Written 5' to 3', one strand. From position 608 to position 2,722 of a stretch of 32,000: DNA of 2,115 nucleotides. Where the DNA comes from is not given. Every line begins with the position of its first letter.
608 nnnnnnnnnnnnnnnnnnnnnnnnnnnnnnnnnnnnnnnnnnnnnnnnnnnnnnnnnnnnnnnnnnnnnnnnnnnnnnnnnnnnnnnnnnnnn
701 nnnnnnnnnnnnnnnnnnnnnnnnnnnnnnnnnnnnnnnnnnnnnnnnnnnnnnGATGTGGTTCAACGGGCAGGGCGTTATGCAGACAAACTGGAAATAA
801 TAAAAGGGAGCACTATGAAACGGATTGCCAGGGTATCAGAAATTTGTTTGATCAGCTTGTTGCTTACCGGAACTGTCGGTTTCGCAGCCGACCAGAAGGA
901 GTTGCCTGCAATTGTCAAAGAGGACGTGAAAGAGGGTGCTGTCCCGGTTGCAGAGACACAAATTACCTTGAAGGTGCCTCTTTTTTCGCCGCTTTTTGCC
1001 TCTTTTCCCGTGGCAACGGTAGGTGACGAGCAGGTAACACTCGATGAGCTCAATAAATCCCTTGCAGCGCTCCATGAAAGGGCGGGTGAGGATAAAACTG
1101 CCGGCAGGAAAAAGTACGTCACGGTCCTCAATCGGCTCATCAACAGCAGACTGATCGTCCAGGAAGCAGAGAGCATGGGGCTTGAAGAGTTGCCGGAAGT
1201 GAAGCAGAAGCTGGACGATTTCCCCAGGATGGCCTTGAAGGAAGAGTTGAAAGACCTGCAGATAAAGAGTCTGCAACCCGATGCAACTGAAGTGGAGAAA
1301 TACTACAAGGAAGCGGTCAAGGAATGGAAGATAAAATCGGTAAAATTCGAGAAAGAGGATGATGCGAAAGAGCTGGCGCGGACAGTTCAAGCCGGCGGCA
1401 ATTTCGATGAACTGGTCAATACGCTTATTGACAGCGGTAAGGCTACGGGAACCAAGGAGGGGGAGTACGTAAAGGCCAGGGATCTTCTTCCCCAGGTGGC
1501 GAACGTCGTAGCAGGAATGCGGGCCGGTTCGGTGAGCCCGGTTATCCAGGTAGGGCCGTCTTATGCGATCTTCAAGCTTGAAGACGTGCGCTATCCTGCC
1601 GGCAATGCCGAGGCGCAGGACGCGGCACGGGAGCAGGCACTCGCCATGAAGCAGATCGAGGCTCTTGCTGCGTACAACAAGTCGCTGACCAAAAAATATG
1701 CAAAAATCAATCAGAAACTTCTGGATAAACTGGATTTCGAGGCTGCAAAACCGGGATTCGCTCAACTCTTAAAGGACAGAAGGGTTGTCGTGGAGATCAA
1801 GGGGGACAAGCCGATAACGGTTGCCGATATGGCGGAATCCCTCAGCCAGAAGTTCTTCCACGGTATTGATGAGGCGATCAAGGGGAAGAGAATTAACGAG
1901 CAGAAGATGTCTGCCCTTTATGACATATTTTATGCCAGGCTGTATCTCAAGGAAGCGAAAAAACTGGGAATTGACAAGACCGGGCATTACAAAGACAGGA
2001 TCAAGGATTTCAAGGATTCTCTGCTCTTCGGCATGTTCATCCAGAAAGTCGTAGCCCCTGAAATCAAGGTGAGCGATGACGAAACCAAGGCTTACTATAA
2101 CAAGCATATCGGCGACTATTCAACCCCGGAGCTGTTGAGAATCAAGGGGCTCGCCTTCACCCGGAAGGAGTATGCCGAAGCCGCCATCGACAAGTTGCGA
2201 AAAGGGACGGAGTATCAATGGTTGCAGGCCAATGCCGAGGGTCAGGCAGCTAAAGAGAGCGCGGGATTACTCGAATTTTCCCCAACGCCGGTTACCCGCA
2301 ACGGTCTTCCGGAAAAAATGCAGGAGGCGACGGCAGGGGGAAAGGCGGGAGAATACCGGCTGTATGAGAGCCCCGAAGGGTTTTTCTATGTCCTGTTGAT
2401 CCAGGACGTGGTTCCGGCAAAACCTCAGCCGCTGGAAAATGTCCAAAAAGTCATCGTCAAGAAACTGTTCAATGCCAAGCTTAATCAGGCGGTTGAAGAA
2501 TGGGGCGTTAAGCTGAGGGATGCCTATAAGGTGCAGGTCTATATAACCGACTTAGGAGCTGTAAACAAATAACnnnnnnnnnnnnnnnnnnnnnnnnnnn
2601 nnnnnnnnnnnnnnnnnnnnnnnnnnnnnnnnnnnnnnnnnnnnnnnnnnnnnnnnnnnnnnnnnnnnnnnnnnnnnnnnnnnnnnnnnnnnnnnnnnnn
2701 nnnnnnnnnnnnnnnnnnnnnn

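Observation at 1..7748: Porin-less envelope operon around two giant multihaem cytochromes, 3.3 kb from an OmcS-family gene: candidate cytochrome-nanowire biogenesis/secretion system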

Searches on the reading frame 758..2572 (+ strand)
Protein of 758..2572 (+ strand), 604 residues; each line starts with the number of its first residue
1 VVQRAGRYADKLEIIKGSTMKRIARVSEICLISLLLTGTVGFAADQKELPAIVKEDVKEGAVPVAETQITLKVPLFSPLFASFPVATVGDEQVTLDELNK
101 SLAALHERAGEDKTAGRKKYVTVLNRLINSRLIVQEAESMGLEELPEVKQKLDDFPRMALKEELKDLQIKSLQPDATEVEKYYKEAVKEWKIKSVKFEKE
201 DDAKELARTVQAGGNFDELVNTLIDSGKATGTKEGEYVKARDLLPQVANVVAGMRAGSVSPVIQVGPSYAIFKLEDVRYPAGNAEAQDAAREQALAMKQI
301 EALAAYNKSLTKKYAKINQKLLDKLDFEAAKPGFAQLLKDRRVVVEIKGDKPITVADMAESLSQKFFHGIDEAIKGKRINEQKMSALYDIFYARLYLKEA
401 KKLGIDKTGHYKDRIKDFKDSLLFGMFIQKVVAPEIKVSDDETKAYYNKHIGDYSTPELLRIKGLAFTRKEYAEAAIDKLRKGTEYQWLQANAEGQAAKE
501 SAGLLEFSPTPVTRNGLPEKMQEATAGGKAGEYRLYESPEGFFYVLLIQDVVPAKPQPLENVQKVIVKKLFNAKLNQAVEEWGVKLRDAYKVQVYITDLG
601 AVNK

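Call 5: search_protein_families(library=pfam, proteins=[window:758-2569:+], max_evalue=0.01)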
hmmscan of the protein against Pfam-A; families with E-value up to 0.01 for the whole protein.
window:758-2569:+ (604 aa): 5 families
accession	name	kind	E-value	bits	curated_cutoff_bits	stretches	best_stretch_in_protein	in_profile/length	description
PF13145.12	Rotamase_2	-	5.7e-29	101.8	27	2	438-563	1-120/121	PPIC-type PPIASE domain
PF00639.27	Rotamase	-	2.3e-05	25.7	21.7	1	196-276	15-97/97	PPIC-type PPIASE domain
PF13624.11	SurA_N_3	-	0.00012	22.4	27.2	1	85-158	41-123/162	SurA-like N-terminal domain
PF13623.11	SurA_N_2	-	0.00096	19.5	28.5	0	85-143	43-109/145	SurA-like N-terminal domain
PF23716.1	DUF7158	-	0.0023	17.9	27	0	85-108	2-25/38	Family of unknown function (DUF7158)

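Call 15: find_encoding_contigs(protein=window:758-2572:+, flank=10000, max_places=6)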
Protein window:758-2572:+ (604 aa): no gene with exactly this product is on record in the collection.

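Call 20: find_homologous_proteins(query=window:758-2569:+, max_evalue=0.00001)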
Query window:758-2569:+ (604 aa): 217 proteins with E <= 0.00001 among 8000 candidates; the best 120 are listed.
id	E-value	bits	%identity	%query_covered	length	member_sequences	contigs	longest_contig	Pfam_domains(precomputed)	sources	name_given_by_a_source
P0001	0.0e+0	1240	100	95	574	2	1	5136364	PF13145.13,PF00639.28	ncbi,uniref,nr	ncbi:peptidylprolyl isomerase [Geotalea uraniireducens]|uniref:peptidylprolyl isomerase n=1 Tax=Geot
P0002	5.5e-264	895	70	96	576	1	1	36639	PF13145.13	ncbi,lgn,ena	-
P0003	1.1e-256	871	68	96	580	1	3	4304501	PF13145.13,PF00639.28,PF13624.12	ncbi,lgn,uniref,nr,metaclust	ncbi:hypothetical protein Geob_3161 [Geotalea daltonii FRC-32]|uniref:Periplasmic chaperone PpiD n=1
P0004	7.1e-239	812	64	96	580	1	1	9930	PF13145.13,PF00639.28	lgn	-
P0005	3.6e-211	721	55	97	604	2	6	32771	PF13145.13,PF00639.28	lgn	-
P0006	2.7e-205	701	54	97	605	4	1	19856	PF13145.13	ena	-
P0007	2.8e-188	645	53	95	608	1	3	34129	PF13145.13,PF00639.28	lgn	-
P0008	2.0e-186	639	52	96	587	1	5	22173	PF13145.13,PF00639.28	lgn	-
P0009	9.1e-184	630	51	96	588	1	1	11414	PF13145.13,PF00639.28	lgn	-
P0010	1.0e-183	630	52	96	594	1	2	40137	PF13145.13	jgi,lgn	jgi:parvulin-like peptidyl-prolyl isomerase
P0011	2.1e-183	629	50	96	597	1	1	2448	PF13145.13,PF28307.1,PF13623.12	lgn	-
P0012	5.3e-182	625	51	94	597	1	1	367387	PF13145.13,PF00639.28,PF13616.13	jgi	jgi:parvulin-like peptidyl-prolyl isomerase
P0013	6.4e-182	624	50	96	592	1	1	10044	PF13145.13,PF00639.28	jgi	jgi:hypothetical protein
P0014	8.4e-179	614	51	88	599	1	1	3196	PF13145.13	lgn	-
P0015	2.4e-178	613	49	96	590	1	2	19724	PF13145.13,PF00639.28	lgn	-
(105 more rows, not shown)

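Call 21: find_encoding_contigs(protein=P0001, flank=10000, max_places=3)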
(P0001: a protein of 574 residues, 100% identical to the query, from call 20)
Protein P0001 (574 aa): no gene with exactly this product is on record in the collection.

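Call 23: find_encoding_contigs(protein=P0003, flank=10000, max_places=3)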
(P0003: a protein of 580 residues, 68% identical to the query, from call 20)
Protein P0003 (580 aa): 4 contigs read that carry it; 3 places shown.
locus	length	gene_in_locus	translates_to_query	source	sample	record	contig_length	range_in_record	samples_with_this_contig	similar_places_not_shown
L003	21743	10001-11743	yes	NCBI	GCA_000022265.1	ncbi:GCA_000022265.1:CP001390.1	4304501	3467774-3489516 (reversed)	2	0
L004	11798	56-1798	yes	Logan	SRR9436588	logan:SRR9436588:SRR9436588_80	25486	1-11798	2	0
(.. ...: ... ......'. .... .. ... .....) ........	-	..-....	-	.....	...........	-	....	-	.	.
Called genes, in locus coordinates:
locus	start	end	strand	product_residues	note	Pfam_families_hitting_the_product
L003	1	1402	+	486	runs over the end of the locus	PF00512:HisKA, PF02518:HATPase_c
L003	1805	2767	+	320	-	PF01436:NHL (faint), PF17170:DUF5128 (faint)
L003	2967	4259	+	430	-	PF22113:Mtrc-MtrF_II-IV_dom (faint), PF09699:Paired_CXXCH_1 (faint), PF14522:Cytochrome_C7 (faint), PF14537:Cytochrom_c3_2 (faint)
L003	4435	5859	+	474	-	PF10282:Lactonase, PF21783:YNCE (weak), PF22494:choice_anch_I (faint), PF25174:Beta-prop_THOC3 (weak)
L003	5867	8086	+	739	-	-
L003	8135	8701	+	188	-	PF05643:GNA1162-like (weak)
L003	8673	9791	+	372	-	PF13036:LpoB (faint)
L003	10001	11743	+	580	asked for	PF13624:SurA_N_3 (weak), PF00639:Rotamase (weak), PF13145:Rotamase_2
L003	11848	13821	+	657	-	-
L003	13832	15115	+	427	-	PF14522:Cytochrome_C7 (faint), PF14537:Cytochrom_c3_2 (faint), PF02085:Cytochrom_CIII (faint), PF09699:Paired_CXXCH_1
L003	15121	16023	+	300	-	PF01436:NHL (faint)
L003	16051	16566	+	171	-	PF23310:TPR_27 (faint), PF08238:Sel1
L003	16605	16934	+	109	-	-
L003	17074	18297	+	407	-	PF09699:Paired_CXXCH_1 (faint), PF14522:Cytochrome_C7 (faint), PF14537:Cytochrom_c3_2 (faint)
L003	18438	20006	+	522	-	PF08378:NERD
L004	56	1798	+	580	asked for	PF13624:SurA_N_3 (weak), PF00639:Rotamase (weak), PF13145:Rotamase_2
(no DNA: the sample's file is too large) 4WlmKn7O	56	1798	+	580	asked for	PF13624:SurA_N_3 (weak), PF00639:Rotamase (weak), PF13145:Rotamase_2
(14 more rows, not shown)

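Call 25: find_related_loci(query=A1, collection=genome_contigs, flank=10000)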
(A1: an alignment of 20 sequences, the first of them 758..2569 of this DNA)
Query A1 (604 aa) in genome_contigs; peptide patterns used: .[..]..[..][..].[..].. (x = any residue, [..] = any of these).
75 stretches matched a pattern; 27 encode a relative of the query (tblastn E <= 1e-3); 27 distinct loci.
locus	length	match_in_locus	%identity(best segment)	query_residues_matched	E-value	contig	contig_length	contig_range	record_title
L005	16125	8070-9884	54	12-600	0e+0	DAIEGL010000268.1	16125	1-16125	MAG TPA_asm: Geobacter sp. isolate clean984 k141_2618135, whole genome shotgun sequence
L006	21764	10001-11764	49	19-598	0e+0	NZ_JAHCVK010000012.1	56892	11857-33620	Geomobilimonas luticola strain JCM 17780 NODE_12_length_56892_cov_217.028514, whole genome shotgun sequence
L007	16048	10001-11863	49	16-600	0e+0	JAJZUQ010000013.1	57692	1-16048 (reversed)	MAG: Deltaproteobacteria bacterium isolate SKS4.bin43 NODE_829_length_57692_cov_1.968088, whole genome shotgun sequence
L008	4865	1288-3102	47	16-600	0e+0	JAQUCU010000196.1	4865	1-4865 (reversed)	MAG: Desulfuromonadaceae bacterium isolate STCSWMC_138 NODE_64390_length_4865_cov_3.042212_ST_CSWMC, whole genome shotgu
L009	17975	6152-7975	47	7-600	2e-170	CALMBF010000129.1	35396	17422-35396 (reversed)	MAG TPA_asm: uncultured Geobacter sp. isolate SRR5215464_bin.112_CONCOCT_v1.1_MAG genome assembly, contig: ERZ781360.212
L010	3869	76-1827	46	18-600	3e-169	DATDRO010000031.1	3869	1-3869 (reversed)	MAG TPA_asm: Nitrospirota bacterium isolate SMAG_U7979 k141_1075866, whole genome shotgun sequence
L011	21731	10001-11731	44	19-598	6e-163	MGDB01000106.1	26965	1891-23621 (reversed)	MAG: Candidatus Schekmanbacteria bacterium GWA2_38_11 gwa2_scaffold_4370, whole genome shotgun sequence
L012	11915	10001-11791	43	8-604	2e-160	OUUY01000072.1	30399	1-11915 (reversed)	Nitrospiraceae bacterium Ngb-4 genome assembly, contig: NBG4_Contig_27, whole genome shotgun sequence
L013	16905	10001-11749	44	13-595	1e-159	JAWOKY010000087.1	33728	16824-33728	MAG: Thermodesulfovibrionales bacterium isolate bin_2_1 c_000011421075, whole genome shotgun sequence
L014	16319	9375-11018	45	20-598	5e-159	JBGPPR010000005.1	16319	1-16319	MAG: Thermodesulfovibrionia bacterium isolate OBJ1_062018_150_9 k141_2655925_length_16319_cov_9.0229, whole genome shotg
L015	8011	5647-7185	46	85-598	1e-157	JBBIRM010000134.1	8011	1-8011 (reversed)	MAG: Deltaproteobacteria bacterium isolate SIF170217_bin_35 NODE_8693_length_8011_cov_6.404098, whole genome shotgun seq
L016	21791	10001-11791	41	6-596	4e-156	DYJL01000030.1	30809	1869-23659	MAG TPA_asm: Nitrospira japonica isolate FI88_42_154 Afr_mines_FI88_573_length_30809_cov_69_201925, whole genome shotgun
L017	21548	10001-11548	42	85-599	3e-132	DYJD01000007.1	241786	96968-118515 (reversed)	MAG TPA_asm: Desulfosudis oleivorans isolate FI88_2_51_70 Afr_mines_FI88_34_length_241786_cov_29_484096, whole genome sh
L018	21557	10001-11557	43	78-596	3e-131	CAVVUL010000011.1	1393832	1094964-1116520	MAG: uncultured Acidobacteriota bacterium isolate MFD02979.bin.2.72 genome assembly, contig: contig_68130, whole genome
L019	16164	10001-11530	40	85-596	3e-122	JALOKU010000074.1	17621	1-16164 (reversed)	MAG: Vicinamibacterales bacterium isolate Prado007 scaffold_4117, whole genome shotgun sequence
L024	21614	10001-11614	36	57-595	9e-108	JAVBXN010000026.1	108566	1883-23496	MAG: Pelobacter sp. isolate GS8 144, whole genome shotgun sequence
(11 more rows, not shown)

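Call 29: find_homologous_proteins(query=L024:10001-11614:+, max_evalue=1e-20)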
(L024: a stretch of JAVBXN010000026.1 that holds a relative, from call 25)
Query L024:10001-11614:+ (538 aa): 54 proteins with E <= 1e-20 among 8000 candidates.
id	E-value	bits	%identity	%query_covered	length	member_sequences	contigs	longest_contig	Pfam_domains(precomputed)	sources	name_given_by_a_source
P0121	0.0e+0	1105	94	100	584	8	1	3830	PF13145.13,PF00639.28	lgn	-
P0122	1.8e-274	929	78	100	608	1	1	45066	PF13145.13,PF00639.28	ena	-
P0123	2.3e-268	909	76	100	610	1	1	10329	PF13145.13,PF00639.28,PF09312.17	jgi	jgi:PPIC-type PPIASE domain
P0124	1.5e-265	900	75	100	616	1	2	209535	PF13145.13,PF00639.28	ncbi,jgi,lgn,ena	ncbi:MAG: peptidylprolyl isomerase [Desulfuromonadales bacterium]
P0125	6.5e-257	872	72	100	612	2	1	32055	PF13145.13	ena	-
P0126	2.6e-254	863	71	100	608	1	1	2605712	PF13145.13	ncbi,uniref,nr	ncbi:peptidylprolyl isomerase [Geomonas agri]|uniref:peptidylprolyl isomerase n=1 Tax=Geomonas agri 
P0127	3.0e-252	856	73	99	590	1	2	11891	PF13145.13,PF00639.28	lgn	-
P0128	1.2e-241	821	70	100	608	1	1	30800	PF13145.13,PF13623.12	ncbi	-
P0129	5.5e-214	730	62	99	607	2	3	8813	PF13145.13,PF13624.12,PF13623.12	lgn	-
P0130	5.9e-192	657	57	99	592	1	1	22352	PF13145.13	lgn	-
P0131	8.7e-190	650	56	99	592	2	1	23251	PF13145.13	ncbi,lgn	-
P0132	1.0e-188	647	55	99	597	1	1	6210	PF13145.13,PF00639.28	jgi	jgi:parvulin-like peptidyl-prolyl isomerase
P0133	4.6e-188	644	56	100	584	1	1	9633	PF13145.13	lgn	-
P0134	6.9e-188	644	56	100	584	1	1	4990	PF13145.13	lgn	-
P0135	1.2e-186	640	55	99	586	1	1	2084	PF13145.13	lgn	-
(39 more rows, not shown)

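Call 37: search_solved_structures(query=A2, max_evalue=10)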
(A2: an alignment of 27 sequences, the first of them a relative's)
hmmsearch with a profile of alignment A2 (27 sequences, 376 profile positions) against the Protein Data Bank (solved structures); distinct sequences matched with E-value up to 10: 5.
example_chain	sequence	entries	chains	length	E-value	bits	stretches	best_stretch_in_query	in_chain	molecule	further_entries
9h80_C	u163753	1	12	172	9.4e-06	27.8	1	294-341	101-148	PelC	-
5t11_A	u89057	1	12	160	0.00023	23.3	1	289-359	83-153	Uncharacterized protein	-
5t10_A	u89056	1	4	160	0.00025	23.2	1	290-359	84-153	Uncharacterized protein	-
5t0z_A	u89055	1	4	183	0.00044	22.4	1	224-341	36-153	Lipoprotein, putative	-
4hrv_A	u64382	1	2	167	0.12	14.3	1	40-171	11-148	Putative lipoprotein GNA1162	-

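Call 38: search_protein_families(library=pfam, alignment_id=A2, max_evalue=1)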
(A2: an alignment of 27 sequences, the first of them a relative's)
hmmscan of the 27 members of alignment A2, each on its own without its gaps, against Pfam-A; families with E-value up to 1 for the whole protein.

A. member 1, L003:8673-9788:+ (372 aa): 4 families
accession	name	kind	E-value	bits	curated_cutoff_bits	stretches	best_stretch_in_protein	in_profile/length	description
PF13036.11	LpoB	-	7.6e-09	36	22.3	2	289-333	99-143/147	Peptidoglycan-synthase activator LpoB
PF05643.16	GNA1162-like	-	0.013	15.5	25.9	1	218-336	9-127/185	Putative lipoprotein GNA1162-like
PF17680.6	FlgO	-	0.19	12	22.6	0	62-141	41-113/130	FlgO protein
PF09371.15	Tex_N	-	0.25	11.5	32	1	69-110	16-57/75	Tex-like protein N-terminal domain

B. families by the number of members that match (of 27 scanned): 16 families
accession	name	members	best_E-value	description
PF13036.11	LpoB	16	7.6e-09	Peptidoglycan-synthase activator LpoB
PF03783.19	CsgG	13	0.00072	Curli production assembly/transport component CsgG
PF05643.16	GNA1162-like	8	5.3e-05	Putative lipoprotein GNA1162-like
PF17680.6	FlgO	2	0.021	FlgO protein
PF08980.16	DUF1883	2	0.037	Domain of unknown function (DUF1883)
PF09371.15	Tex_N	2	0.052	Tex-like protein N-terminal domain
PF00121.24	TIM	1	0.0087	Triosephosphate isomerase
PF04052.18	TolB_N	1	0.019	TolB amino-terminal domain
PF11684.13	DUF3280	1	0.07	Protein of unknown function (DUF2380)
PF24951.3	LisH_PAC1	1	0.13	PAC1 LisH domain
PF01425.27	Amidase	1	0.14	Amidase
PF06596.16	PsbX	1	0.15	Photosystem II reaction centre X protein (PsbX)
PF21496.2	MIC5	1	0.18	Microneme protein MIC5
PF08265.16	YL1_C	1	0.18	YL1 nuclear protein C-terminal domain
PF21996.1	HisZ-like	1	0.21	Histidyl-tRNA synthetase HisZ, C-terminal domain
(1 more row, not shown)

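Call 41: search_solved_structures(query=A3, max_evalue=10)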
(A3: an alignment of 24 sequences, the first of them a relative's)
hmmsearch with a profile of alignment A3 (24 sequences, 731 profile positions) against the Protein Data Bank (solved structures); distinct sequences matched with E-value up to 10: 0.

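Call 42: search_solved_structures(query=A4, max_evalue=1)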
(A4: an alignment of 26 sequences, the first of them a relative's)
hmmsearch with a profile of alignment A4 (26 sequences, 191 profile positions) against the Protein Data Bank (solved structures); distinct sequences matched with E-value up to 1: 7.
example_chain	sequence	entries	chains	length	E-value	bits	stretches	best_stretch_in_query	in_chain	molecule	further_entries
9h80_C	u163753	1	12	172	3.5e-06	29.8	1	41-161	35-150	PelC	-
5t0z_A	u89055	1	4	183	1.1e-05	28.2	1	41-160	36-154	Lipoprotein, putative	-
4hrv_A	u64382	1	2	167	2.1e-05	27.3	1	69-156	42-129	Putative lipoprotein GNA1162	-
5t11_A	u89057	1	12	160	0.00023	23.9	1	41-160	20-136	Uncharacterized protein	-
5t10_A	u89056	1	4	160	0.00027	23.6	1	41-160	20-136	Uncharacterized protein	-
6oxc_B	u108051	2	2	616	0.27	13.9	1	56-101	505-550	Methylmalonyl-CoA mutase small subunit mutA | Methylmalonyl-CoA mutase small subunit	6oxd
4q6l_A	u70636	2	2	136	0.46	13.1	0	120-153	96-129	Penicillin-binding protein activator LpoB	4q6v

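Call 43: search_protein_families(library=pfam, alignment_id=A3, max_evalue=1)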
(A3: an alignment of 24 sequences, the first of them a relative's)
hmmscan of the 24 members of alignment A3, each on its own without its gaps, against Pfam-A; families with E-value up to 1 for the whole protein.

A. member 1, L003:5867-8083:+ (739 aa): 1 family
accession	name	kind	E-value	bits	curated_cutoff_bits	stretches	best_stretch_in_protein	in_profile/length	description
PF19171.5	DUF5853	-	0.13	13.1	26.8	0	625-673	48-95/136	Family of unknown function (DUF5853)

B. families by the number of members that match (of 24 scanned): 12 families
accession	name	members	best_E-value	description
PF22633.2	F5_F8_type_C_2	11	1.7e-06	NedA-like, galactose-binding domain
PF00754.31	F5_F8_type_C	5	0.00013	F5/8 type C domain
PF16854.11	VPS53_C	2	0.065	Vacuolar protein sorting-associated protein 53 C-terminus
PF13505.12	OMP_b-brl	1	1.3e-06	Outer membrane protein beta-barrel domain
PF12094.14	DUF3570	1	0.044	Protein of unknown function (DUF3570)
PF12457.13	TIP_N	1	0.078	Tuftelin interacting protein N terminal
PF13609.12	Porin_4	1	0.091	Gram-negative porin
PF12338.13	RbcS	1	0.11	Ribulose-1,5-bisphosphate carboxylase small subunit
PF19171.5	DUF5853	1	0.13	Family of unknown function (DUF5853)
PF17900.6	Peptidase_M1_N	1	0.14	Peptidase M1 N-terminal domain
PF09067.16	EpoR_lig-bind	1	0.17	Erythropoietin receptor, ligand binding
PF00240.29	ubiquitin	1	0.23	Ubiquitin family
